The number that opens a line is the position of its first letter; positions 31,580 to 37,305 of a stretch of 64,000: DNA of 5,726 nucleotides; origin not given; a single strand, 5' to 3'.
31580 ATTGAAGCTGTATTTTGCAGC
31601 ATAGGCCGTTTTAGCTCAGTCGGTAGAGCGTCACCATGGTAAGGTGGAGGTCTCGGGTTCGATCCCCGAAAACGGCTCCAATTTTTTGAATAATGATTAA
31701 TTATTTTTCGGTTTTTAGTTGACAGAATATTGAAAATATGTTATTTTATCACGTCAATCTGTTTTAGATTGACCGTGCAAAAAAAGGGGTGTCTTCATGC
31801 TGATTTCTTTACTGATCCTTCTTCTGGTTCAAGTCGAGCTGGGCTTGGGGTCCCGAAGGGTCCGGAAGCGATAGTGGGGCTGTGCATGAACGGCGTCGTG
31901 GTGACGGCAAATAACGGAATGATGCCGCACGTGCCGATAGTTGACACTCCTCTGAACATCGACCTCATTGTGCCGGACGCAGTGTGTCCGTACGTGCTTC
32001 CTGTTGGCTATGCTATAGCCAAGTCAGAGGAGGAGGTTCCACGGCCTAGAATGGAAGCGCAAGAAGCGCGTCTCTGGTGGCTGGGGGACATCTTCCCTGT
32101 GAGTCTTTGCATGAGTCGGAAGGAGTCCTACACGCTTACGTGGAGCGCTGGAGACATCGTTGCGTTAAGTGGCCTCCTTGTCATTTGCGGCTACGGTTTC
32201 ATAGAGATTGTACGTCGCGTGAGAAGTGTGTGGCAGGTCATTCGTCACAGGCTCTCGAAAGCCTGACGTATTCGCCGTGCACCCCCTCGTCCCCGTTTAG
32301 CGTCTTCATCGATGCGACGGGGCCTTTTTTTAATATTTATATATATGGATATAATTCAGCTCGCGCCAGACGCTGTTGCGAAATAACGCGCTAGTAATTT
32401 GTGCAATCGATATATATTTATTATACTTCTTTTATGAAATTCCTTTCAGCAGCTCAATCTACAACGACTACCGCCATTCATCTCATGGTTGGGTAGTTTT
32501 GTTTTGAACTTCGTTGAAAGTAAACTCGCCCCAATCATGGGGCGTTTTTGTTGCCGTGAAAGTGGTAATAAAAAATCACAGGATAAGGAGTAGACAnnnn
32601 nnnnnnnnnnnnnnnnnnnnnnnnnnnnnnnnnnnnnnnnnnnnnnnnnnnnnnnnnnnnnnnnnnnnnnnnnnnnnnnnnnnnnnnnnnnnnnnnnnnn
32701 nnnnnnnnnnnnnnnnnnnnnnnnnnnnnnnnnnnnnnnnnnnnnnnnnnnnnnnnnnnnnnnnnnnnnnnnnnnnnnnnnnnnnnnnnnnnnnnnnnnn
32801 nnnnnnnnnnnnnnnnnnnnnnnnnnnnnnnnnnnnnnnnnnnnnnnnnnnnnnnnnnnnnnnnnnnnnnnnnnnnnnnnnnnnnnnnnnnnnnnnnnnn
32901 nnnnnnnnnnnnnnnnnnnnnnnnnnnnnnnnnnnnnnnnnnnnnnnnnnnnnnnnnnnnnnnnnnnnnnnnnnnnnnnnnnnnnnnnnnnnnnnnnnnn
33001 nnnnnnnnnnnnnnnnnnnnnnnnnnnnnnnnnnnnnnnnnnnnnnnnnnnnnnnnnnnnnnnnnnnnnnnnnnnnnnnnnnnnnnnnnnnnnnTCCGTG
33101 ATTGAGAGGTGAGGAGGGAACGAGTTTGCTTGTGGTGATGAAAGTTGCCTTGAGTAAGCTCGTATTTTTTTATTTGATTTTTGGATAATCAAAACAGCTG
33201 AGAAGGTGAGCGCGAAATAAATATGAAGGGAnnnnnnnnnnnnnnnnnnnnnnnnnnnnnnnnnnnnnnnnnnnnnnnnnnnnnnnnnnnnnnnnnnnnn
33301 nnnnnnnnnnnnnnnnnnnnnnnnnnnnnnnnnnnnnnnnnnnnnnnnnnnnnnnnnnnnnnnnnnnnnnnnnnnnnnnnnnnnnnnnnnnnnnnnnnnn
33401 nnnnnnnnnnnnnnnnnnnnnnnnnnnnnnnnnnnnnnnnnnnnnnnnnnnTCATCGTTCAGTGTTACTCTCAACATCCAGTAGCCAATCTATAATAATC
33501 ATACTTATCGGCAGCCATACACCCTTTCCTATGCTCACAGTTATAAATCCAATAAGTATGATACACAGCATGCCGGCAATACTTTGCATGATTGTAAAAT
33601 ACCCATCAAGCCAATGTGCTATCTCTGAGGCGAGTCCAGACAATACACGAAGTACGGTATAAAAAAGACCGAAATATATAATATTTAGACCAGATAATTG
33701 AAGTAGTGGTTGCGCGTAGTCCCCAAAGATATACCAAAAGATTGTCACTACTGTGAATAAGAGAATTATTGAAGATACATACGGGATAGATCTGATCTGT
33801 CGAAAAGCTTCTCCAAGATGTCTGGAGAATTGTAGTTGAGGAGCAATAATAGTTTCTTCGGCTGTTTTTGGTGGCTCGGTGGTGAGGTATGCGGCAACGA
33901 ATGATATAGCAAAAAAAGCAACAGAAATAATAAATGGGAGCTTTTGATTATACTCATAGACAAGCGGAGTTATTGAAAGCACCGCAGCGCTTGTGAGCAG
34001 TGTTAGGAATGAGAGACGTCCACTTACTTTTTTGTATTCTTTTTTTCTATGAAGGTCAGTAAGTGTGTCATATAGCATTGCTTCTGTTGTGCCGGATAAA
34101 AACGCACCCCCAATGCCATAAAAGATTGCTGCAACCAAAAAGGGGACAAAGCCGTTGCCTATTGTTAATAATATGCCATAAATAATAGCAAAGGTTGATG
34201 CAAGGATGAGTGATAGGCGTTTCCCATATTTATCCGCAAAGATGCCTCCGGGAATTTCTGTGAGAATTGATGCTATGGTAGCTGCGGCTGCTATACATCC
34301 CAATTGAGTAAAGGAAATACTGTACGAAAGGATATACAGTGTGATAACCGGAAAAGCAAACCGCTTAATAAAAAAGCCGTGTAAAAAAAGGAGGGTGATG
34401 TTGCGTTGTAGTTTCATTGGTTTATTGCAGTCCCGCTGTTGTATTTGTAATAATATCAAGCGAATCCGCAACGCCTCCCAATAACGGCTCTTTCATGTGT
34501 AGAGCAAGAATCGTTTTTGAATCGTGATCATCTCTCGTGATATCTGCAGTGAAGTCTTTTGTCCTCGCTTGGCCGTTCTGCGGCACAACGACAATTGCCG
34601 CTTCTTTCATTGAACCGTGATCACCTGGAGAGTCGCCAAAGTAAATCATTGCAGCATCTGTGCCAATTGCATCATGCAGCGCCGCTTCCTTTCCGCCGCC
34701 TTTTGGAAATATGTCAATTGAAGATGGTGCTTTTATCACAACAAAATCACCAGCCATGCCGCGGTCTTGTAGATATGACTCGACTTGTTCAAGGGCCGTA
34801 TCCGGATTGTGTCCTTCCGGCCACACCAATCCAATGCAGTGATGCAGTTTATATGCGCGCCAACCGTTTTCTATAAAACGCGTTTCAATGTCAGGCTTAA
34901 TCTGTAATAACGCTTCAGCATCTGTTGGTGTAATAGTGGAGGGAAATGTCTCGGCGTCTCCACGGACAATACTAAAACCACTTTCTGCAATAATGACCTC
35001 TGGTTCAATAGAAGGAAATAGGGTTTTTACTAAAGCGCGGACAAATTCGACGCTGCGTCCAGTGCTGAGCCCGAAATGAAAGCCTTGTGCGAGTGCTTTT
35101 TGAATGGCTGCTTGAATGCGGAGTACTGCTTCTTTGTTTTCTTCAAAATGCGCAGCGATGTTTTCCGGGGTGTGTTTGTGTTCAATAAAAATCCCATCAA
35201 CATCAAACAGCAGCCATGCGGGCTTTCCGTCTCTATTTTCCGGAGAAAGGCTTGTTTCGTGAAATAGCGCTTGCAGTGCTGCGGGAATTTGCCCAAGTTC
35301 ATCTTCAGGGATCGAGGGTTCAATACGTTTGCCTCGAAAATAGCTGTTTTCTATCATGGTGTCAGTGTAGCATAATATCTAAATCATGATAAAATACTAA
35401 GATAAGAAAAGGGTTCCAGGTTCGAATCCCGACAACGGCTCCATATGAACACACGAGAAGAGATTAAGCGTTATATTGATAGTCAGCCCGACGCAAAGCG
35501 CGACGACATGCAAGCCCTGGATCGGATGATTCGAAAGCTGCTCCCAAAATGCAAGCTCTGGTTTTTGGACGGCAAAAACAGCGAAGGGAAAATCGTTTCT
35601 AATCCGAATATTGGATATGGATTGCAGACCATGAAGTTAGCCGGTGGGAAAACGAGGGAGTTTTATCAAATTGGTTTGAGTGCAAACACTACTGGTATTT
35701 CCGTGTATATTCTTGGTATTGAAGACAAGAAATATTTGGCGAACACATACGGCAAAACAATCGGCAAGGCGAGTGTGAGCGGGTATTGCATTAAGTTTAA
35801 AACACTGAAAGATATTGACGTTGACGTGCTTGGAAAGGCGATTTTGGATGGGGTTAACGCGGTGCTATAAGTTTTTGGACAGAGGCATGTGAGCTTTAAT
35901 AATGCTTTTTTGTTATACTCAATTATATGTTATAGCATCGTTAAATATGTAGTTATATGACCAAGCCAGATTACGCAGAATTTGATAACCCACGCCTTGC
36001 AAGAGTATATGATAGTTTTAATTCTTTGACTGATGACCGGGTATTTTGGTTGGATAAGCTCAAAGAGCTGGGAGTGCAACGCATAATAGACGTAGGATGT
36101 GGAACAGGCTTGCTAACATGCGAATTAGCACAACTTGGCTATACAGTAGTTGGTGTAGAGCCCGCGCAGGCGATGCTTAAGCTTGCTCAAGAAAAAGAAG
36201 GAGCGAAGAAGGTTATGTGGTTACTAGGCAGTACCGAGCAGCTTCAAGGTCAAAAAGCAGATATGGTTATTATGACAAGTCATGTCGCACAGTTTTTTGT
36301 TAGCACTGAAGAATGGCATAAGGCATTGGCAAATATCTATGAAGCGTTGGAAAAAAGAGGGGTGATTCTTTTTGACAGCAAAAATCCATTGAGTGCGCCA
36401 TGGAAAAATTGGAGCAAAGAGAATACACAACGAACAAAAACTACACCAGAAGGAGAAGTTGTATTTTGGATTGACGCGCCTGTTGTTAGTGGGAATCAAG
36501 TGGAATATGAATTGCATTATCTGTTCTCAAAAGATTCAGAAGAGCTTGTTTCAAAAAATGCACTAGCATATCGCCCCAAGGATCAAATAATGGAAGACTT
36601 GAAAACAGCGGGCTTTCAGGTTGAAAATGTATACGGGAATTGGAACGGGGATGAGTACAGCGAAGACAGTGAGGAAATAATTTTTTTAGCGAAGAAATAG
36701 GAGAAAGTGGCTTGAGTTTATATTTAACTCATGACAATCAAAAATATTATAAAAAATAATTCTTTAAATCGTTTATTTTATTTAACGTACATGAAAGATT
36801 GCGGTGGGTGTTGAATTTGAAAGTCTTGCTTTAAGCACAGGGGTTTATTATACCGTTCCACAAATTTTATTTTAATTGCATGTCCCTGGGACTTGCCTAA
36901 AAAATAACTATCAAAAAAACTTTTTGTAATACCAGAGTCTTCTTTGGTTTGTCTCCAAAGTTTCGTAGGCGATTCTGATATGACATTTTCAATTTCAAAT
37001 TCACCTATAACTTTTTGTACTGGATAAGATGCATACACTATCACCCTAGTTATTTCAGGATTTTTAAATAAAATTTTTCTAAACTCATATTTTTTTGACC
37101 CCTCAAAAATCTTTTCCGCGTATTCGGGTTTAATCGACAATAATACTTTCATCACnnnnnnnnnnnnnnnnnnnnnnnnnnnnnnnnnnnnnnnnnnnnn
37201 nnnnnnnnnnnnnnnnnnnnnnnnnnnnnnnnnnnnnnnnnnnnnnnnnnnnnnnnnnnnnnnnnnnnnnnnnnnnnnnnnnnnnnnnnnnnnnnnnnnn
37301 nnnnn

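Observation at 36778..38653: AT-rich island encoding a PIN / GNAT-like / EVE(PUA)-like fusion overlapping an ASCH gene: candidate modification-based toxin or defense module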

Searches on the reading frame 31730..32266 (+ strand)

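Call 89: search_protein_families(library=padloc, proteins=[window:31730-32266:+], max_evalue=0.00001)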
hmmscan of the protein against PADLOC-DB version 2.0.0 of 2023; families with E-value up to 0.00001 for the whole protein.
window:31730-32266:+ (178 aa): 0 families

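Call 90: search_protein_families(library=pfam, proteins=[window:31730-32266:+], max_evalue=0.001)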
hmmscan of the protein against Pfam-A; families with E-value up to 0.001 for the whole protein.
window:31730-32266:+ (178 aa): 1 family
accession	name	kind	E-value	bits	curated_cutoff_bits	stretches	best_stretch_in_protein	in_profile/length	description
PF17248.7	DUF5317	-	8.8e-06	26.2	25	0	107-152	108-149/151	Family of unknown function (DUF5317)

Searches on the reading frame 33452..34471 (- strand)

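Call 38: search_protein_families(library=pfam, proteins=[window:33452-34471:-], max_evalue=0.001)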
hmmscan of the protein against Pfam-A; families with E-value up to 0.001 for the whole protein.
window:33452-34471:- (339 aa): 1 family
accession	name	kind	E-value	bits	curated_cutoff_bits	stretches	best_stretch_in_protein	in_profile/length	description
PF07690.21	MFS_1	-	3.4e-19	69.4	33.4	1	33-326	9-303/347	Major Facilitator Superfamily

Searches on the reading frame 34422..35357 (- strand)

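Call 38: search_protein_families(library=pfam, proteins=[window:34422-35357:-], max_evalue=0.001)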
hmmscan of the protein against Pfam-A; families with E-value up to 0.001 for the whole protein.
window:34422-35357:- (311 aa): 2 families
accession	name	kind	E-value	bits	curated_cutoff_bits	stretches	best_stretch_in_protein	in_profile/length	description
PF08282.18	Hydrolase_3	-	3.7e-09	37.1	20.9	1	73-155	12-92/255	haloacid dehalogenase-like hydrolase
PF05116.19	S6PP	-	4.2e-09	36.8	20.3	1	58-135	14-77/247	Sucrose-6F-phosphate phosphohydrolase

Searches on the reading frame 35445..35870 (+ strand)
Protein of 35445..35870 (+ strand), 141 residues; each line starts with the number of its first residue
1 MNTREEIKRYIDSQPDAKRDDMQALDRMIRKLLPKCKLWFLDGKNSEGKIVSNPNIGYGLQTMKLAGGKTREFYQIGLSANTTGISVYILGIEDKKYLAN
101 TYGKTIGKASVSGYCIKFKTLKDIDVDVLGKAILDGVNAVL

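Call 38: search_protein_families(library=pfam, proteins=[window:35445-35870:+], max_evalue=0.001)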
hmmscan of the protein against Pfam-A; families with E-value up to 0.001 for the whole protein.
window:35445-35870:+ (141 aa): 1 family
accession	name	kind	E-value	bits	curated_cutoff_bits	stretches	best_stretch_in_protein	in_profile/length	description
PF08818.16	DUF1801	-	0.00014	22.7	27.2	1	18-133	1-81/85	Domain of unknown function (DU1801)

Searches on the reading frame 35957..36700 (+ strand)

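Call 38: search_protein_families(library=pfam, proteins=[window:35957-36700:+], max_evalue=0.001)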
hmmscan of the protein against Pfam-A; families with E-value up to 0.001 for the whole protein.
window:35957-36700:+ (247 aa): 10 families
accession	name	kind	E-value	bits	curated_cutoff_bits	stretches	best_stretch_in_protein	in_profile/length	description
PF13649.12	Methyltransf_25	-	1.9e-15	57.8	27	1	43-135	1-97/97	Methyltransferase domain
PF08241.18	Methyltransf_11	-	2.3e-15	57.4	21.2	1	44-139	1-95/95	Methyltransferase domain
PF08242.18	Methyltransf_12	-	9.9e-12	45.9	30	1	44-137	1-98/98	Methyltransferase domain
PF13847.12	Methyltransf_31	-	8.8e-11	42.1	27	1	42-162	6-130/145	Methyltransferase domain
PF13489.12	Methyltransf_23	-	2.3e-09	37.6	27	1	40-145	23-122/164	Methyltransferase domain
PF01209.24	Ubie_methyltran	-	6.2e-06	26.2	20.1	1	35-136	43-148/233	ubiE/COQ5 methyltransferase family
PF05401.17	NodS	-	9.2e-06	26.1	24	1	41-142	45-147/201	Nodulation protein S (NodS)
PF05175.20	MTS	-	0.00028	21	23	1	32-106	24-104/170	Methyltransferase small domain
PF00398.26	RrnaAD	-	0.00072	19.2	24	1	41-91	32-83/263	Ribosomal RNA adenine dimethylase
PF06325.19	PrmA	-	0.00087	19.3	22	0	29-105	152-231/296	Ribosomal protein L11 methyltransferase (PrmA)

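Call 70: search_protein_families(library=padloc, proteins=[window:35957-36700:+], max_evalue=0.001)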
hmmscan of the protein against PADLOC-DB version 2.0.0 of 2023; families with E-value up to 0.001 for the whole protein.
window:35957-36700:+ (247 aa): 1 family
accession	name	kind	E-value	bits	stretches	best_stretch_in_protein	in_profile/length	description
PDLC04134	mad2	-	2.6e-14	50.9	1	29-147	281-402/492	mads_2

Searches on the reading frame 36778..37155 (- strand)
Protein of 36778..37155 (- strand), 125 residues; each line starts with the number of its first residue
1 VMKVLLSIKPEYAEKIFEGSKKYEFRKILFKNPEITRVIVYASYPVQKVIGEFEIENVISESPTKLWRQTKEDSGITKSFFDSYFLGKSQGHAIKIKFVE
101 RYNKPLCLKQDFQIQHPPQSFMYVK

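Call 3: search_protein_families(library=pfam, proteins=[window:36778-37155:-], max_evalue=1)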
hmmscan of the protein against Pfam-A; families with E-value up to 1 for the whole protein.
window:36778-37155:- (125 aa): 2 families
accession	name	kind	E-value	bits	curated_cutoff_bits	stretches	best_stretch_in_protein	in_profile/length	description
PF04266.20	ASCH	-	0.00015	22.8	21.2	1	6-97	1-100/103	ASCH domain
PF04033.18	DUF365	-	0.077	13.8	25.9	1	37-87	2-53/96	Domain of unknown function (DUF365)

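Call 4: search_protein_families(library=ncbifam, proteins=[window:36778-37155:-], max_evalue=1)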
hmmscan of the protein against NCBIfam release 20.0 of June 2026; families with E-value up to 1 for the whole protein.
window:36778-37155:- (125 aa): 1 family
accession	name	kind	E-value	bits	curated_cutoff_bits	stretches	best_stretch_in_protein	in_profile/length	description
NF008917.0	PRK12279.1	equivalog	3.8e-16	59.2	526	1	4-125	191-311/311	50S ribosomal protein L22/unknown domain fusion protein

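Call 5: search_protein_families(library=padloc, proteins=[window:36778-37155:-], max_evalue=1)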
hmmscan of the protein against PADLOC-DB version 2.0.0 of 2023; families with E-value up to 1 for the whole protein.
window:36778-37155:- (125 aa): 3 families
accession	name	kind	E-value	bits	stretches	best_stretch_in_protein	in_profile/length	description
PDLC04425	PDC-M11B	-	1.7e-52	175.4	1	2-125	1-123/132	-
PDLC04424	PDC-M11B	-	2.2e-44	148.9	1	2-124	8-129/142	-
PDLC04423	PDC-M11B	-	2.1e-21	74.6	1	6-124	1-118/164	-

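Call 8: search_protein_families(library=phrogs, proteins=[window:36778-37155:-], max_evalue=0.1)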
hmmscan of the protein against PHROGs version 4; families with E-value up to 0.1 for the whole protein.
window:36778-37155:- (125 aa): 3 families
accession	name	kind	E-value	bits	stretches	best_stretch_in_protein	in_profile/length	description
phrog_3136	-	unknown function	2.4e-46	158.1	1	1-125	2-126/134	-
phrog_11553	-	unknown function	3.3e-18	67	1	4-125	138-262/278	-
phrog_625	-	unknown function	0.014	16.6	1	1-29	1-29/98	-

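Call 30: list_cluster_members(proteins=[P0001, window:36778-37152:-, window:41953-43206:+])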
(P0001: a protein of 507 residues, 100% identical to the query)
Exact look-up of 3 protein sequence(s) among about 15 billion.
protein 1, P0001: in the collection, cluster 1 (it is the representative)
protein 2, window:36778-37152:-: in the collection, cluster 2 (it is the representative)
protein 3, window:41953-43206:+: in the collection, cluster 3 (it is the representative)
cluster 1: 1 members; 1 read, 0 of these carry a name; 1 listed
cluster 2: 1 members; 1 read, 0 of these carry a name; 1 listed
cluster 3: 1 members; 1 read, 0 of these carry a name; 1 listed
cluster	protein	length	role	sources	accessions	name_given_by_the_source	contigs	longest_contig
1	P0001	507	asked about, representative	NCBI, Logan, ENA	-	-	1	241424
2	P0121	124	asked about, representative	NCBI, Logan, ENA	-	-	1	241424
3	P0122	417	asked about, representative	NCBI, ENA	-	-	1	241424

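Call 45: search_solved_structures(query=window:36778-37152:-, max_evalue=10, show_alignments=2)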
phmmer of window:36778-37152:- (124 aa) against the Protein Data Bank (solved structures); distinct sequences matched with E-value up to 10: 4.
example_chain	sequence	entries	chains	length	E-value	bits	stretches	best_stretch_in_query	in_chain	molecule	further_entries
5gus_A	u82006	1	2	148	4.4e-09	39.8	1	3-122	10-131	Helix-turn-helix domain-containing protein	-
5guq_A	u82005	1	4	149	4.5e-09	39.8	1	3-122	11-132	Helix-turn-helix domain-containing protein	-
5y6c_A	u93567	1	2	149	9.1e-09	38.8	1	3-120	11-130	Helix-turn-helix domain-containing protein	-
5y6b_A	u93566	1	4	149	1.6e-08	38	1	3-122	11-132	Helix-turn-helix domain-containing protein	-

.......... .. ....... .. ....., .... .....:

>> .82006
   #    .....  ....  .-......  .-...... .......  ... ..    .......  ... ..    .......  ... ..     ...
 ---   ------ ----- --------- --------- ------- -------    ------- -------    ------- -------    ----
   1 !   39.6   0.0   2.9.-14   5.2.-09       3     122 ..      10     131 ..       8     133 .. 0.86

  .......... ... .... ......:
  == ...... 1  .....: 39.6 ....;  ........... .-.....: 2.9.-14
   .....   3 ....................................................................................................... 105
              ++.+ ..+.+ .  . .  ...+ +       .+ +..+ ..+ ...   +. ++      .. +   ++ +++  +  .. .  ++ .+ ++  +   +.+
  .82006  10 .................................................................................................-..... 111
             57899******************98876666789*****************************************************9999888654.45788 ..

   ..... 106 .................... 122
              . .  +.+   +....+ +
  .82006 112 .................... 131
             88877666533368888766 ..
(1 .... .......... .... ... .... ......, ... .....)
